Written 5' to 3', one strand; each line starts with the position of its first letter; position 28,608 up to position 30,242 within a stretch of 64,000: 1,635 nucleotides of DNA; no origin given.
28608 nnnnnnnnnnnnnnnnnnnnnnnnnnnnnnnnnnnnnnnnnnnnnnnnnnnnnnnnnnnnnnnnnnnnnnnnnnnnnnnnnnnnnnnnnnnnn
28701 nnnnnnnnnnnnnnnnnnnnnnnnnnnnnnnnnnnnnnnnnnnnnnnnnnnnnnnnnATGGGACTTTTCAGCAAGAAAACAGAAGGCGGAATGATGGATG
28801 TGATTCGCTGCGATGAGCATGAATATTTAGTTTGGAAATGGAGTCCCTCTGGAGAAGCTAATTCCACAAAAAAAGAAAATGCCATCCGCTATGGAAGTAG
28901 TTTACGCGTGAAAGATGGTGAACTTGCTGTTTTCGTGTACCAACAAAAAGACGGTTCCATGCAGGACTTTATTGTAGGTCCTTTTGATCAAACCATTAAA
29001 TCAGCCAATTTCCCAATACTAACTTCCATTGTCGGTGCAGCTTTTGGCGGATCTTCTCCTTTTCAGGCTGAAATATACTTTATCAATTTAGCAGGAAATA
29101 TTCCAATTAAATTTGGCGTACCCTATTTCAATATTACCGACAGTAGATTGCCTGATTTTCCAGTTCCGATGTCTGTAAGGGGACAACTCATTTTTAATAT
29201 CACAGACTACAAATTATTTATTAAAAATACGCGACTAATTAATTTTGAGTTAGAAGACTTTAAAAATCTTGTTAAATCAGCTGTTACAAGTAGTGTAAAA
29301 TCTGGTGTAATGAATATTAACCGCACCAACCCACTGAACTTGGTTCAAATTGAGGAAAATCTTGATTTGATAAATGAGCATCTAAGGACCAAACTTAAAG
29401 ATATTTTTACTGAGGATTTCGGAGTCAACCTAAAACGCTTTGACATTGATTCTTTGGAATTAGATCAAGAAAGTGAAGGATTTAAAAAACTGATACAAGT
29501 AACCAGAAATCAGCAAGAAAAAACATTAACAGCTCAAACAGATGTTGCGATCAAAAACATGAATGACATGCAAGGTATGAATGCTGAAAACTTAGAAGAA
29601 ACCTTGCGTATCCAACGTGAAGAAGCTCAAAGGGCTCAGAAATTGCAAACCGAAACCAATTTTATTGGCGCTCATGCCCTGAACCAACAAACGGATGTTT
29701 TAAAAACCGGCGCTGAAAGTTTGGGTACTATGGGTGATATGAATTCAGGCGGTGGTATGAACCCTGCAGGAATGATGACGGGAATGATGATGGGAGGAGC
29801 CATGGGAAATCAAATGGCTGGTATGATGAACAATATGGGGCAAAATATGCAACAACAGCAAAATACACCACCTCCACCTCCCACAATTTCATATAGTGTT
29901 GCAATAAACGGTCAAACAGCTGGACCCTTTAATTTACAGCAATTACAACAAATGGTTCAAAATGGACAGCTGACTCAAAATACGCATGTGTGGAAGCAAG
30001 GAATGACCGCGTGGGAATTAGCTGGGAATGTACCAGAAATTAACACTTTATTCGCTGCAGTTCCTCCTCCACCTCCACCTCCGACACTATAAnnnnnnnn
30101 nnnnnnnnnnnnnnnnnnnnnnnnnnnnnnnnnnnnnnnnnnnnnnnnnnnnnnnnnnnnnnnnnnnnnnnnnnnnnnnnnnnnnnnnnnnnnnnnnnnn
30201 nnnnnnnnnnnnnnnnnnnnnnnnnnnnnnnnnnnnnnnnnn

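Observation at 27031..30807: Six-gene same-strand membrane module with a composition I cannot match to any described system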

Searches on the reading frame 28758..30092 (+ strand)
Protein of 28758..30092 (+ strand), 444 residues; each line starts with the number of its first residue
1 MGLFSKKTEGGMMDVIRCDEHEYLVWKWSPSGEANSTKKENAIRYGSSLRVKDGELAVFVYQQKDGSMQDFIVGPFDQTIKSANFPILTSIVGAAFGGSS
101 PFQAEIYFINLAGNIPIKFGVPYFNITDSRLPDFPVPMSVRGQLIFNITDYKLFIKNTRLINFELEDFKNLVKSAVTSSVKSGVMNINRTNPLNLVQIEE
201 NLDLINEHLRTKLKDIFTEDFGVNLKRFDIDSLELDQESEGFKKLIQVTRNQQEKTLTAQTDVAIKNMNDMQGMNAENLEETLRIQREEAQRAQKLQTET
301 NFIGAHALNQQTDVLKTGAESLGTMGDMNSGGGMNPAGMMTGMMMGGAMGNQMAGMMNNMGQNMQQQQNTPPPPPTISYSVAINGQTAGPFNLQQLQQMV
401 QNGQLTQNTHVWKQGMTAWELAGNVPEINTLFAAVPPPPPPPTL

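Call 3: search_protein_families(library=pfam, proteins=[window:28758-30092:+], max_evalue=1)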
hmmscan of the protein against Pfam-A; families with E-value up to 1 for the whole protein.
window:28758-30092:+ (444 aa): 3 families
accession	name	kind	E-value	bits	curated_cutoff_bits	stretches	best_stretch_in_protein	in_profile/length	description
PF13421.11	Band_7_1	-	2e-20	73.8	24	1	38-240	6-200/211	SPFH domain-Band 7 family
PF14237.11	GYF_2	-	1.7e-18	66.5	25.8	1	381-427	3-49/50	GYF domain 2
PF02213.21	GYF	-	0.001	19.2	25.7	1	384-420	7-43/45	GYF domain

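Call 4: search_protein_families(library=ncbifam, proteins=[window:28758-30092:+], max_evalue=1)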
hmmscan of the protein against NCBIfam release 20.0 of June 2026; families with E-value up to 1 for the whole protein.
window:28758-30092:+ (444 aa): 2 families
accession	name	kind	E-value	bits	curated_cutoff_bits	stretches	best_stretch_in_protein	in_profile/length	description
NF033761.1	gliding_GltJ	equivalog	0.00012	21.3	450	1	363-439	133-210/671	adventurous gliding motility protein GltJ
NF009118.0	PRK12469.1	subfamily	0.015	14.2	396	1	194-311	117-233/483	RNA polymerase factor sigma-54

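Call 5: search_protein_families(library=padloc, proteins=[window:28758-30092:+], max_evalue=1)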
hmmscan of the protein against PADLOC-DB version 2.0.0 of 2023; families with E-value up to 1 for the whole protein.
window:28758-30092:+ (444 aa): 0 families

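Call 9: find_homologous_proteins(query=window:28758-30092:+, max_evalue=0.00001)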
Query window:28758-30092:+ (444 aa): 8000 proteins with E <= 0.00001 among 8000 candidates; the best 120 are listed.
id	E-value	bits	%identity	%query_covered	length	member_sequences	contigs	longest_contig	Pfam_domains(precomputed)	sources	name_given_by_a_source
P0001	8.0e-296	999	100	100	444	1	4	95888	PF13421.12,PF14237.12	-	-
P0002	1.9e-295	997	100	100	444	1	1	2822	PF13421.12,PF14237.12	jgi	jgi:membrane protease subunit (stomatin/prohibitin family)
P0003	5.8e-293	989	99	100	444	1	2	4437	PF13421.12,PF14237.12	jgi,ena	jgi:membrane protease subunit (stomatin/prohibitin family)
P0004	4.1e-284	960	95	98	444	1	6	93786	PF13421.12,PF14237.12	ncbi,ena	-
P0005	6.7e-284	959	95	98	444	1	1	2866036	PF13421.12,PF14237.12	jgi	jgi:membrane protease subunit (stomatin/prohibitin family)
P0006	1.2e-268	909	90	98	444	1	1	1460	PF13421.12,PF14237.12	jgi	-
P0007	1.0e-267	906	89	98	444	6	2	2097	PF13421.12,PF14237.12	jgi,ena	-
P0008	1.3e-267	906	89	98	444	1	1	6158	PF13421.12,PF14237.12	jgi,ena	-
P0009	4.3e-267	904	90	98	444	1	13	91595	PF13421.12,PF14237.12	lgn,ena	-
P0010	5.8e-267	904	90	98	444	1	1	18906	PF13421.12,PF14237.12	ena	-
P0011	1.5e-266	902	89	98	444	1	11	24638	PF13421.12,PF14237.12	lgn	-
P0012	2.8e-266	901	89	98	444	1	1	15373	PF13421.12,PF14237.12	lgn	-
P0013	3.8e-266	901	89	98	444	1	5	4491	PF13421.12,PF14237.12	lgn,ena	-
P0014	4.1e-266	901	89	98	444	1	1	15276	PF13421.12,PF14237.12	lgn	-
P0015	9.9e-265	896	88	98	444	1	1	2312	PF13421.12,PF14237.12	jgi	jgi:membrane protease subunit (stomatin/prohibitin family)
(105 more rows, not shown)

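Call 10: find_related_loci(query=window:28758-30092:+, collection=genome_contigs, flank=8000)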
Query window:28758-30092:+ (444 aa) in genome_contigs; peptide patterns used: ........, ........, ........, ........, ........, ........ (x = any residue, [..] = any of these).
578 stretches matched a pattern; 424 encode a relative of the query (tblastn E <= 1e-3); the best 80 are kept; 80 distinct loci.
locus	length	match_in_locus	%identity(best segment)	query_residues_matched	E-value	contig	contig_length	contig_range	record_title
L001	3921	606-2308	95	1-444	0e+0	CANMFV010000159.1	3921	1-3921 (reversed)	MAG: Flavobacteriales bacterium isolate ZE-Oct18-154 genome assembly, contig: ZE-Oct18-C43945, whole genome shotgun sequ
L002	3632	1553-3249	85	1-440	0e+0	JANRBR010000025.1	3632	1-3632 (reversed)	MAG: Crocinitomicaceae bacterium isolate MAG_222 P22051_109_S31_metaspades_45091_3632_cov_16, whole genome shotgun seque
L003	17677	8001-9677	87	1-437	0e+0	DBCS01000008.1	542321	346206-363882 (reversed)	MAG TPA_asm: Flavobacteriales bacterium UBA952 UBA952_contig_331, whole genome shotgun sequence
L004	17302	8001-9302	83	1-434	0e+0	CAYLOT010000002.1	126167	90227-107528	MAG TPA_asm: uncultured Chryseobacterium sp. isolate SRP278252_co3_60 genome assembly, contig: NODE_94_length_126167_cov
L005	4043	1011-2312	82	1-434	0e+0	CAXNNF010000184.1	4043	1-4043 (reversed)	MAG: Bacteroidia bacterium isolate AE-03may19-119 genome assembly, contig: AE-03may19-C51831, whole genome shotgun seque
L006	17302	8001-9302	82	1-434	0e+0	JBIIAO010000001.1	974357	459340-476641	MAG: Flavobacteriales bacterium isolate ME2000-05-25pf_3300042154_group1_bin39 Rohwer_bin963_scaffold_1_c1, whole genome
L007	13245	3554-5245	86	1-438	0e+0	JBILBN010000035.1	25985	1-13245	MAG: Chitinophagaceae bacterium isolate ME2016-06-02_3300042429_group7_bin47 Rohwer_bin497_scaffold_524_c1, whole genome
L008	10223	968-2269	83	1-434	0e+0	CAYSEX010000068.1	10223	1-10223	MAG TPA_asm: uncultured Chryseobacterium sp. isolate SRP278252_co3_251 genome assembly, contig: NODE_13021_length_10223_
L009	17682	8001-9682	84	1-438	0e+0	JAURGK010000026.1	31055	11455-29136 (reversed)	MAG: Crocinitomicaceae bacterium isolate SFB_649D_100_21 k141_563837_length_31055_cov_16.1010, whole genome shotgun sequ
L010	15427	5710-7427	82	1-438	0e+0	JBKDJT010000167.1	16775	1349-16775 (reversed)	MAG: Bacteroidota bacterium isolate samp_2117_semibin_79 samp_2117_783463, whole genome shotgun sequence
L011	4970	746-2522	83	1-438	0e+0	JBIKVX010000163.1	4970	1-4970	MAG: Flavobacteriales bacterium isolate ME2015-09-01_3300035663_group6_bin176 Rohwer_bin968_scaffold_19704_c1, whole gen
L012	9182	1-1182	86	41-435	0e+0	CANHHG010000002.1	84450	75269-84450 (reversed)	MAG: Bacteroidetes bacterium isolate RE-23may17-87 genome assembly, contig: RE-23may17-C336, whole genome shotgun sequen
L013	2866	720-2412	75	1-438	0e+0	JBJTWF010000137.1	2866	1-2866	MAG: Flavobacteriales bacterium isolate samp_4444_VAMB_1155 samp_4444_1124123, whole genome shotgun sequence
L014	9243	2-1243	86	23-435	0e+0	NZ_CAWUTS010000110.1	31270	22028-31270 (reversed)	MAG: uncultured Flavobacterium sp. isolate HER22_SIP_1000_bin_27 HER22_SP_1000_bin_27-read_134, whole genome shotgun seq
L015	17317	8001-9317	73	1-435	0e+0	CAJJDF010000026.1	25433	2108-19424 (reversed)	MAG: uncultured Flavobacteriales bacterium isolate FRAM18_bin198 genome assembly, contig: FRAM18_bin198-26, whole genome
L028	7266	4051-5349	75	1-431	0e+0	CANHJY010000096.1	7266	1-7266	MAG: Flavobacteriales bacterium isolate RE-23may17-957 genome assembly, contig: RE-23may17-C59032, whole genome shotgun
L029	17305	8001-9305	71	1-435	0e+0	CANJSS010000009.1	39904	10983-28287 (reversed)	MAG: Flavobacteriales bacterium isolate RH-23may17-180 genome assembly, contig: RH-23may17-C6983, whole genome shotgun s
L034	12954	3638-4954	74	1-435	0e+0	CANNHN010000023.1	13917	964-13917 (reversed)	MAG: Bacteroidetes bacterium isolate ZH-Jul18-109 genome assembly, contig: ZH-Jul18-C4043, whole genome shotgun sequence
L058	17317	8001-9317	63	1-435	1e-176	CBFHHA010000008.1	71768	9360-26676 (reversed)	MAG: Flavobacteriales bacterium isolate AGTU_22_bin_22_permissive genome assembly, contig: AGTU_22_bin_22_permissive_c8,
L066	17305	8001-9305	70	1-435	5e-175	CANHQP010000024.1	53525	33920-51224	MAG: Flavobacteriia bacterium isolate RE-26jul17-152 genome assembly, contig: RE-26jul17-C598, whole genome shotgun sequ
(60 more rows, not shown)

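Call 31: search_solved_structures(query=window:28758-30092:+, max_evalue=1, show_alignments=1)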
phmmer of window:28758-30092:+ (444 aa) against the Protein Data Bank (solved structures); distinct sequences matched with E-value up to 1: 3.
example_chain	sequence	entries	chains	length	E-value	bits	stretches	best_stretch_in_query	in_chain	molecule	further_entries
7z3c_A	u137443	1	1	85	0.0021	20.5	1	379-439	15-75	Adventurous gliding motility protein X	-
3mlg_A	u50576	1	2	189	0.024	17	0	230-271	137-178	2X chimera of Helicobacter pylori protein HP0242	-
21gi_A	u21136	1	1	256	0.9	11.8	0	230-287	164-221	A designed protein Three-twist Knot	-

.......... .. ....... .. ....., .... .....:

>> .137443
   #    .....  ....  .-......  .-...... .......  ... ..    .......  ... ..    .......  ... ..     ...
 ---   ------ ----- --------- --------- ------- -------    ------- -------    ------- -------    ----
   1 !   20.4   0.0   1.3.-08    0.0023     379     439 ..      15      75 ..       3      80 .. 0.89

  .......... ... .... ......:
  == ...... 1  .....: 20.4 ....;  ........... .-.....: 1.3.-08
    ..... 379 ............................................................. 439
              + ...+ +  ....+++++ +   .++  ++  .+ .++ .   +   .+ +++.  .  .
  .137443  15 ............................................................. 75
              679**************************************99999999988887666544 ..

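Call 41: search_protein_families(library=pfam, proteins=[L005:2436-2813:+, L014:1326-2330:+, L009:10098-10400:+, L029:9426-9731:+, L058:9377-10495:+, L009:5985-6680:+, L066:9412-10782:+, L028:2433-2675:+, L028:1679-2395:+, L034:7880-9778:+], max_evalue=0.1)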
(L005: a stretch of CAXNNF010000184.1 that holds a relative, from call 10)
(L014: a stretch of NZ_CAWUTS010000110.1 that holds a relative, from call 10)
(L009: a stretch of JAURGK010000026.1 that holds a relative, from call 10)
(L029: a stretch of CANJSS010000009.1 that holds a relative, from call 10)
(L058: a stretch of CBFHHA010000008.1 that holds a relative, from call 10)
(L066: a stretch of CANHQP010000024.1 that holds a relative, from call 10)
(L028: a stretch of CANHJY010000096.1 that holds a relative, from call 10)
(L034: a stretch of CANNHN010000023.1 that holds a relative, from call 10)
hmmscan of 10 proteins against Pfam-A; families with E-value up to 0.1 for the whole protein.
L005:2436-2813:+ (125 aa): 2 families
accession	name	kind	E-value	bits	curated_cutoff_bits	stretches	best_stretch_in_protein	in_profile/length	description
PF08000.17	bPH_1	-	1.1e-47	161.4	27.7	1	3-123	2-122/122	Bacterial PH domain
PF14470.12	bPH_3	-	5.5e-06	27.2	23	1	35-99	9-75/95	Bacterial PH domain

L014:1326-2330:+ (334 aa): 1 family
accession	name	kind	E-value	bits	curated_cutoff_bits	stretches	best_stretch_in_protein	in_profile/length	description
PF14470.12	bPH_3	-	0.025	15.5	23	0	239-279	21-61/95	Bacterial PH domain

L009:10098-10400:+ (100 aa): 0 families

L029:9426-9731:+ (101 aa): 1 family
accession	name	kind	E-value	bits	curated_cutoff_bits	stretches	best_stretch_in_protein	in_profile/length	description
PF08078.17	PsaX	-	0.083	13.3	25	0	19-34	18-33/35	PsaX family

L058:9377-10495:+ (372 aa): 0 families

L009:5985-6680:+ (231 aa): 0 families

L066:9412-10782:+ (456 aa): 1 family
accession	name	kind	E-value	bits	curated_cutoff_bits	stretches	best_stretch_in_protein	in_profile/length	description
PF07765.17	KIP1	-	0.077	13.6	33.9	0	318-360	7-49/74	KIP1-like protein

L028:2433-2675:+ (80 aa): 0 families

L028:1679-2395:+ (238 aa): 5 families
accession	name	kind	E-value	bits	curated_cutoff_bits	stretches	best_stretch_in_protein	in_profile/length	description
PF10571.15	UPF0547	-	4.6e-05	23.9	29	1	75-99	1-25/26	Uncharacterised protein family UPF0547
PF13248.11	Zn_ribbon_3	-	6.5e-05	22.7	27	1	75-97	3-25/26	zinc-ribbon domain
PF05099.18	TerB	-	0.00056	20.6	24.4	1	6-42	78-114/118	Tellurite resistance protein TerB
PF04391.17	DUF533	-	0.0064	16.5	29.6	1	8-44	76-112/178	Protein of unknown function (DUF533)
PF12773.13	DZR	-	0.02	15.5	27.3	1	74-95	24-45/45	Double zinc ribbon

L034:7880-9778:+ (632 aa): 3 families
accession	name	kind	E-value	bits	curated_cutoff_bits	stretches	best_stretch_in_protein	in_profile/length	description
PF06241.17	Castor_Poll_mid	-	2.2e-33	114.8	26.7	2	271-365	2-97/104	Castor and Pollux, part of voltage-gated ion channel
PF22614.2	Slo-like_RCK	-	0.001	19.2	24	1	137-221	15-99/119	Calcium-activated potassium channel slowpoke-like RCK domain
PF02080.26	TrkA_C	-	0.0054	17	27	1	300-360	3-62/71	TrkA-C domain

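Call 60: find_related_loci(query=window:28758-30092:+, collection=viral_contigs, flank=8000)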
Query window:28758-30092:+ (444 aa) in viral_contigs; peptide patterns used: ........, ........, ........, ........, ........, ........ (x = any residue, [..] = any of these).
3 stretches matched a pattern; 2 encode a relative of the query (tblastn E <= 1e-3); 2 distinct loci.
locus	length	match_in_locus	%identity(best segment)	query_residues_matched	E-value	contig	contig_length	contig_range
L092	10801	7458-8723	45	1-440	2e-129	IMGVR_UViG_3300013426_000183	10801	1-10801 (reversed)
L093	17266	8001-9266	46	1-440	2e-128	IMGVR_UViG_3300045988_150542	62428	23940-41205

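Call 68: search_protein_families(library=pfam, proteins=[L093:7217-7999:+], max_evalue=0.001)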
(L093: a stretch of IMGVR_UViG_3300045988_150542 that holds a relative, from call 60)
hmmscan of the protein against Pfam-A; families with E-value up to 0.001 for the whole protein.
L093:7217-7999:+ (260 aa): 11 families
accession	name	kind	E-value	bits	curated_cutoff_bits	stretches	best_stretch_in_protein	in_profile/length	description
PF13240.11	Zn_Ribbon_1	-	6.5e-14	51.6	25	2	3-25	1-23/23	zinc-ribbon domain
PF12773.13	DZR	-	3.4e-11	43.6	27.3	1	4-61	1-45/45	Double zinc ribbon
PF13248.11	Zn_ribbon_3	-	1.1e-10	41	27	2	42-64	4-26/26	zinc-ribbon domain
PF10571.15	UPF0547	-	1.2e-06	28.9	29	0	2-22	1-21/26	Uncharacterised protein family UPF0547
PF18912.6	DZR_2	-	8.2e-06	26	27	0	3-28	23-49/56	Double zinc ribbon domain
PF07191.17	Zn_ribbon_6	-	2.4e-05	24.7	25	1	18-79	3-54/67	Double zinc ribbon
PF17032.10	Zn_ribbon_15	-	2.8e-05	25.3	28.9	0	2-22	53-73/73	zinc-ribbon family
PF24460.1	DUF7575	-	5.4e-05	22.9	28.5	0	4-25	6-27/28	Domain of unknown function (DUF7575)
PF16919.11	PknG_rubred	-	0.00029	21.2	28.5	1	11-49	32-67/74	Protein kinase G rubredoxin domain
PF10005.14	Zn_ribbon_DZR_6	-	0.00077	20.6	23.4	0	41-81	2-42/93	zinc-ribbon domain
PF24463.1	DUF7577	-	0.00099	19.1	28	0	3-12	18-27/27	Domain of unknown function (DUF7577)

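Call 79: search_protein_families(library=pfam, alignment_id=A5, max_evalue=0.0001)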
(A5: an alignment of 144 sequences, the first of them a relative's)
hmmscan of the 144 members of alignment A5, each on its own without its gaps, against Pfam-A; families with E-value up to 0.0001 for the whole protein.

A. member 1, L001:2728-3753:- (341 aa): 0 families

B. families by the number of members that match (of 144 scanned): 132 families (the first 25 are shown)
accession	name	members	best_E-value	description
PF06241.17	Castor_Poll_mid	6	8.1e-35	Castor and Pollux, part of voltage-gated ion channel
PF18962.6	Por_Secre_tail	5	2.8e-13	Secretion system C-terminal sorting domain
PF22614.2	Slo-like_RCK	5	4e-13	Calcium-activated potassium channel slowpoke-like RCK domain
PF02254.24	TrkA_N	3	2.9e-09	TrkA-N domain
PF19838.5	LptD_2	2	5.2e-116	LptD protein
PF00069.31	Pkinase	2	5.3e-58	Protein kinase domain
PF00202.27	Aminotran_3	2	2.7e-55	Aminotransferase class-III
PF08000.17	bPH_1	2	1.2e-47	Bacterial PH domain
PF07714.23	PK_Tyr_Ser-Thr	2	6.4e-37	Protein tyrosine and serine/threonine kinase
PF22945.2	LEM-3_GIY-YIG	2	6.6e-18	LEM-3-like GIY-YIG domain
PF00060.32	Lig_chan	2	9.3e-17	Ligand-gated ion channel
PF13533.13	Biotin_lipoyl_2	2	2.9e-12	Biotin-lipoyl like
PF20234.3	DUF6591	2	2e-11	Family of unknown function (DUF6591)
PF01553.26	Acyltransferase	2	5.4e-11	Acyltransferase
PF05099.18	TerB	2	8.2e-11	Tellurite resistance protein TerB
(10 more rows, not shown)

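Call 97: search_dna_similar(query=window:28758-30092:+, collection=phages, mode=protein, max_evalue=0.00001, max_rows=25)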
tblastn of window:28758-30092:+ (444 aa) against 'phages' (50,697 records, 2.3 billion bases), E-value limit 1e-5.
Records with a match: 1; places in all: 1; records where one place covers at least 80% of the query: 0.
Best place of each record, by identity: <60% 1.
By first word of the organism name: Bacteriophage 1.
By host as written in the record: - 1.
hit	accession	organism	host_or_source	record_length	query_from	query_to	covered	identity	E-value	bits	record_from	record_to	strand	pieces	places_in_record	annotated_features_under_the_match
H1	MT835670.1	Bacteriophage sp.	human fecal samples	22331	1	326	73%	48.0%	2e-98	328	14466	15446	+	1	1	record has no annotation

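Call 98: search_dna_similar(query=window:28758-30092:+, collection=plasmids, mode=protein, max_evalue=0.00001, max_rows=25)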
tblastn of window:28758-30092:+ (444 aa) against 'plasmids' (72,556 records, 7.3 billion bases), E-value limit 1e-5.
Records with a match: 13; places in all: 13; records where one place covers at least 80% of the query: 0.
Best place of each record, by identity: <60% 13.
By first word of the organism name: Paracoccus 5; Vibrio 3; Butyrivibrio 1; Bacteroides 1; Comamonas 1; Pseudorhodobacter 1; Tsukamurella 1.
By predicted mobility (MOB-suite, as given by PLSDB): non-mobilizable 9; conjugative 3; mobilizable 1.
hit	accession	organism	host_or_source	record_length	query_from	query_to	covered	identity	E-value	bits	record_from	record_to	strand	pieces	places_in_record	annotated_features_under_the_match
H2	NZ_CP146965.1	Butyrivibrio fibrisolvens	Bovinae,Bovine rumen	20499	24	288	60%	25.8%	1e-14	84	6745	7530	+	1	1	SPFH domain-containing protein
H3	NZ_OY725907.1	Bacteroides finegoldii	-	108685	1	268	60%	23.3%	3e-12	77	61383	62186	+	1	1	SPFH domain-containing protein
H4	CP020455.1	Vibrio coralliilyticus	Crassostrea gigas (Pacific ...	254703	6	242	53%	23.0%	6e-7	60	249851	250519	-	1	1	none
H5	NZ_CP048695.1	Vibrio coralliilyticus OCN008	coral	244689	6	241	53%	23.1%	4e-7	60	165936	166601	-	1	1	SPFH domain-containing protein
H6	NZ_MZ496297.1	Vibrio sp.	-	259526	6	241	53%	23.1%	4e-7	60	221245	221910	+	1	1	SPFH domain-containing protein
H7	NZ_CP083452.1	Comamonas odontotermitis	cell culture,cucumber rhizosphere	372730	19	240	50%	22.8%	8e-6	56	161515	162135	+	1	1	SPFH and helix-turn-helix domain-containing protein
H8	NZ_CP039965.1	Pseudorhodobacter turbinis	single bacterial isolate,Turban shell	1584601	9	155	33%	32.0%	1e-9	68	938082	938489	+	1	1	record has no annotation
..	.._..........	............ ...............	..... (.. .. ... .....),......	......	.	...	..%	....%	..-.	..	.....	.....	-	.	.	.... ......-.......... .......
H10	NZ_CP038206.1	Paracoccus pantotrophus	single cell,soil associated with ...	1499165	19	155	31%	30.4%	4e-7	60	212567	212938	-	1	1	none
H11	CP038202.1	Paracoccus ferrooxidans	single cell,bioreactor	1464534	19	155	31%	29.0%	5e-6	57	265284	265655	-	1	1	SPFH domain-containing protein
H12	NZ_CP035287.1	Paracoccus versutus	whole organism,soil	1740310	19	155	31%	29.0%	5e-6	57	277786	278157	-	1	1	none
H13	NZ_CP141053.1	Paracoccus denitrificans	-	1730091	42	155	26%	33.9%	2e-6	58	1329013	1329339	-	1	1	none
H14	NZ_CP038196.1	Paracoccus versutus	single cell,soil adjacent to the roots ...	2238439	42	155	26%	32.2%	9e-6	56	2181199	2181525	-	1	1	none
